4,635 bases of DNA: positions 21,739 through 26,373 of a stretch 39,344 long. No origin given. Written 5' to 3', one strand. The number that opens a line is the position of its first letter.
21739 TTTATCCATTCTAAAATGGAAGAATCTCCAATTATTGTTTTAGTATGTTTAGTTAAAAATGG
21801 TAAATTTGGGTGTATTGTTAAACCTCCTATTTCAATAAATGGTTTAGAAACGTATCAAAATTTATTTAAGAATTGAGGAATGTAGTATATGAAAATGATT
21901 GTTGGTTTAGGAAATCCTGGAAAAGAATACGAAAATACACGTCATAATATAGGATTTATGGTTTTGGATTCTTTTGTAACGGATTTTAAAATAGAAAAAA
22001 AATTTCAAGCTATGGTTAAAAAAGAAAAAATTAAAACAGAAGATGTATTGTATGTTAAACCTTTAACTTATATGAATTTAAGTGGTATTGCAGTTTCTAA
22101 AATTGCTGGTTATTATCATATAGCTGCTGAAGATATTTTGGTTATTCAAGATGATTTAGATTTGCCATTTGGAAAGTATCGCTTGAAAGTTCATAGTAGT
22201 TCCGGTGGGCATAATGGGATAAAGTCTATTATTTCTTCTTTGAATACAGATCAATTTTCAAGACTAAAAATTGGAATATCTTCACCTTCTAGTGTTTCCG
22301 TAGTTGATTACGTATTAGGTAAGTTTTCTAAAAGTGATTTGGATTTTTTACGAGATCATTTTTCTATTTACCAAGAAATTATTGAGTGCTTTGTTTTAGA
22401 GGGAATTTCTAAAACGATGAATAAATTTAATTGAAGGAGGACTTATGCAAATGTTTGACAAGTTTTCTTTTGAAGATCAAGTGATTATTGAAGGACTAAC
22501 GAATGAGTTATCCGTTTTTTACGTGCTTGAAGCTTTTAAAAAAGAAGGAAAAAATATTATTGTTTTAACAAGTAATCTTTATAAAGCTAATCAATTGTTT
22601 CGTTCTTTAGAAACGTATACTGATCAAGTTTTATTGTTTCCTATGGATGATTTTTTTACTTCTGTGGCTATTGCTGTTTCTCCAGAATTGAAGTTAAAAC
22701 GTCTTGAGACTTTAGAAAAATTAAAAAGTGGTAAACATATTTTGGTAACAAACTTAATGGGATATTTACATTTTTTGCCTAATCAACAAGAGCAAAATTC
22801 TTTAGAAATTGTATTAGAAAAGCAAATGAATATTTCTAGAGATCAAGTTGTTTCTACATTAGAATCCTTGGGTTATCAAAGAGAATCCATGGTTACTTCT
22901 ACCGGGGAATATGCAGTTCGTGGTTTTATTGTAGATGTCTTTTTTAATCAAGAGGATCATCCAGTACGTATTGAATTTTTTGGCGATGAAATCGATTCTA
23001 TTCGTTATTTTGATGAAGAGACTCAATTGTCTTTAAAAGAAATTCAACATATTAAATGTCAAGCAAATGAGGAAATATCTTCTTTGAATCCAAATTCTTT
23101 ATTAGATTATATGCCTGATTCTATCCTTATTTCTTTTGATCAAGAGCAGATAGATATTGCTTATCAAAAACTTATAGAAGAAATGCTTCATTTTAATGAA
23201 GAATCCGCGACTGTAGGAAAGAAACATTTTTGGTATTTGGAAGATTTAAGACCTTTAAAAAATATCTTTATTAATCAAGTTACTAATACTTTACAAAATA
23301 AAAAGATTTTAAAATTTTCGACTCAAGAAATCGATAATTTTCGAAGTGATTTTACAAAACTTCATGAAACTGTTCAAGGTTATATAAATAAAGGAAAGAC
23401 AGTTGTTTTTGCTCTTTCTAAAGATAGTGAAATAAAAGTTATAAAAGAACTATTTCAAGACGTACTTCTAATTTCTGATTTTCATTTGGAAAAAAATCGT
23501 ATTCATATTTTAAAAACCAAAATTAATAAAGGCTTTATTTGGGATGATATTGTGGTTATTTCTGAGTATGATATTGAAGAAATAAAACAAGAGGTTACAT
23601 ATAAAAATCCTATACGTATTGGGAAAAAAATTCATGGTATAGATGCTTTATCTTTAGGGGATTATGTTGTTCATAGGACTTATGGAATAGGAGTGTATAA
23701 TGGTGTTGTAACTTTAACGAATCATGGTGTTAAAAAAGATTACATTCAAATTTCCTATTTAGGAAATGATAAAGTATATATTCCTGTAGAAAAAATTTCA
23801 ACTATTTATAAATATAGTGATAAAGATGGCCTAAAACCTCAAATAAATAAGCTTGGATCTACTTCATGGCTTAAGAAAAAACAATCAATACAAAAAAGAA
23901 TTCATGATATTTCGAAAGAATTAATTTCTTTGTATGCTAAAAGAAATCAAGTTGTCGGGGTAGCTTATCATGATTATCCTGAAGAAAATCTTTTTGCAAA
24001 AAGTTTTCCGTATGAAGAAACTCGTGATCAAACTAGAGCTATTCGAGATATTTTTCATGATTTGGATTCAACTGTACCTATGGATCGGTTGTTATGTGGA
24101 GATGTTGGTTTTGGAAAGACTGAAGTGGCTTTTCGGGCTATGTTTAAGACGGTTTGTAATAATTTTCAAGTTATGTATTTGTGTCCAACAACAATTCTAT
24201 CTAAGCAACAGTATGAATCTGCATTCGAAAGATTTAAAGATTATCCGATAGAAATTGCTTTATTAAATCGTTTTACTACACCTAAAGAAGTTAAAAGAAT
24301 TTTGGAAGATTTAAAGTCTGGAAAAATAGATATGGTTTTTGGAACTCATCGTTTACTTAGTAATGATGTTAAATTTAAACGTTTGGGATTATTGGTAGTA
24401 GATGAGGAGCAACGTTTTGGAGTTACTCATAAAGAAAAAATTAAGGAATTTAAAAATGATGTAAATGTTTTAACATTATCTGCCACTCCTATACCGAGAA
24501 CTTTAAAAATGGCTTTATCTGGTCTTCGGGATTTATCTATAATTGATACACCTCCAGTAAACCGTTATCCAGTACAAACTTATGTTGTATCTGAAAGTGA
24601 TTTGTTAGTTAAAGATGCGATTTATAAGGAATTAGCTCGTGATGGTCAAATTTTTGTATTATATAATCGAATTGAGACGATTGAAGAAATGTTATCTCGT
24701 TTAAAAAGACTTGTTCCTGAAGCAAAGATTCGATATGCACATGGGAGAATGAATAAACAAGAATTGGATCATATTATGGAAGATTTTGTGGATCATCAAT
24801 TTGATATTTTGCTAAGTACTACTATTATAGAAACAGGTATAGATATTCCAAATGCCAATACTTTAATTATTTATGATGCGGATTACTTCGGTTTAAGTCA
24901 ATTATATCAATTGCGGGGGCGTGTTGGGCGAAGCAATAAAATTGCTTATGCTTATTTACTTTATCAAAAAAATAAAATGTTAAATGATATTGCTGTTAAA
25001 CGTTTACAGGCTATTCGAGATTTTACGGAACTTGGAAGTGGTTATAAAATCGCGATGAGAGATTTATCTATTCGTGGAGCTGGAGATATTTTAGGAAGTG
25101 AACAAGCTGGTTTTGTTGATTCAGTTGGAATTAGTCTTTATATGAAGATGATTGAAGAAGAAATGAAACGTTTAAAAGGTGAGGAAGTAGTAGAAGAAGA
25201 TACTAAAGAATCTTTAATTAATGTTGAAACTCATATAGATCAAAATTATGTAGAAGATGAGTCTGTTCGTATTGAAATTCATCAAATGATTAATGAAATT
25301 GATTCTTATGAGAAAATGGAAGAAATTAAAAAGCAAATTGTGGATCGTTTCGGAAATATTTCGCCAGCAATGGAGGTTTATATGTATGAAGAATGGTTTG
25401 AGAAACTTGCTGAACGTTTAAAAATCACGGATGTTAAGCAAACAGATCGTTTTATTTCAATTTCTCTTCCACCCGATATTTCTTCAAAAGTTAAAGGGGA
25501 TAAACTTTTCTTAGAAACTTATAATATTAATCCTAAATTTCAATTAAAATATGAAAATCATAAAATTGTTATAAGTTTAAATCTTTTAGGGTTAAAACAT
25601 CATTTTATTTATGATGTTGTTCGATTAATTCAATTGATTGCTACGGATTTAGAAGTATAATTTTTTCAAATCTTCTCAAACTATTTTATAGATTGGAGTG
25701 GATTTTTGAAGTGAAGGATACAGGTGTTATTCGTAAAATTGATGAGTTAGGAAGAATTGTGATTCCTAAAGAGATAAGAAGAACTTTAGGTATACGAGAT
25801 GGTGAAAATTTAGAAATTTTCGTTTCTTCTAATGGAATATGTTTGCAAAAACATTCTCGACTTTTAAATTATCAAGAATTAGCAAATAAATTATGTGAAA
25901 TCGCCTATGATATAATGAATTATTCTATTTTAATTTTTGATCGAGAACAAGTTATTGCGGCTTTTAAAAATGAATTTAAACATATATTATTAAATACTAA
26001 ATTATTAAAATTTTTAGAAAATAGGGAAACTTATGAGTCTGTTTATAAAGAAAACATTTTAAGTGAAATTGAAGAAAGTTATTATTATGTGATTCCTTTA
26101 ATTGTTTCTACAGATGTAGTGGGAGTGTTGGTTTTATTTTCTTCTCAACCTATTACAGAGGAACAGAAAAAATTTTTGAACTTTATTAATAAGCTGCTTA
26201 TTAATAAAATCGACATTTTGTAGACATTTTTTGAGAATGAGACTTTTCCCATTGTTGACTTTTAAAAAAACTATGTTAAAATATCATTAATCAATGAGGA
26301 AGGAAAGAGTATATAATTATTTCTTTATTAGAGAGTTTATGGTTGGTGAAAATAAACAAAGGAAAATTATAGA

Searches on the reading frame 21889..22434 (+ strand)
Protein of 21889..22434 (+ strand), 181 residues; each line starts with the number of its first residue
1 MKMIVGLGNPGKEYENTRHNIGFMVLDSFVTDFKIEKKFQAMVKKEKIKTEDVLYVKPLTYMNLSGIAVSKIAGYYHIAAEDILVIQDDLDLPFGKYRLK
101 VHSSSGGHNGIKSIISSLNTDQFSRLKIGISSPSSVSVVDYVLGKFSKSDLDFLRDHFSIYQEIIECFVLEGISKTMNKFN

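Call 8: search_protein_families(library=ncbifam, proteins=[window:21889-22434:+], max_evalue=0.00001)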
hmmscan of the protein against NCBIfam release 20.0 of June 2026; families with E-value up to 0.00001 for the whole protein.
window:21889-22434:+ (181 aa): 1 family
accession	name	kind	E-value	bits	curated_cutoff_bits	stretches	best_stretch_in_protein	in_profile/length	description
TIGR00447.2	pth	equivalog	3.4e-59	199.5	100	1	2-166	1-170/172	aminoacyl-tRNA hydrolase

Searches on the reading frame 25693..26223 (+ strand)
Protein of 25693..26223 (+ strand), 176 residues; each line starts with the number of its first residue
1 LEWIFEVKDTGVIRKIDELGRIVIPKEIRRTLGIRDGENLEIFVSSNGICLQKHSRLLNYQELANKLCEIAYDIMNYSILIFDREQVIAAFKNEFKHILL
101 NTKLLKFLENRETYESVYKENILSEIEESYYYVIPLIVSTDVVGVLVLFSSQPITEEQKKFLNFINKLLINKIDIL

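Call 16: search_protein_families(library=pfam, proteins=[window:25693-26223:+], max_evalue=0.0001)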
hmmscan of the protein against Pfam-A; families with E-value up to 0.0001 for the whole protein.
window:25693-26223:+ (176 aa): 2 families
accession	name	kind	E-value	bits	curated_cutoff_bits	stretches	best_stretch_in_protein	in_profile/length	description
PF04014.23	MazE_antitoxin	-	4.3e-11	43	24.7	1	13-55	1-44/48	Antidote-toxin recognition MazE, bacterial antitoxin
PF15714.11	SpoVT_C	-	3.6e-10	40.4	27.5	1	61-162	3-116/128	Stage V sporulation protein T C-terminal, transcription factor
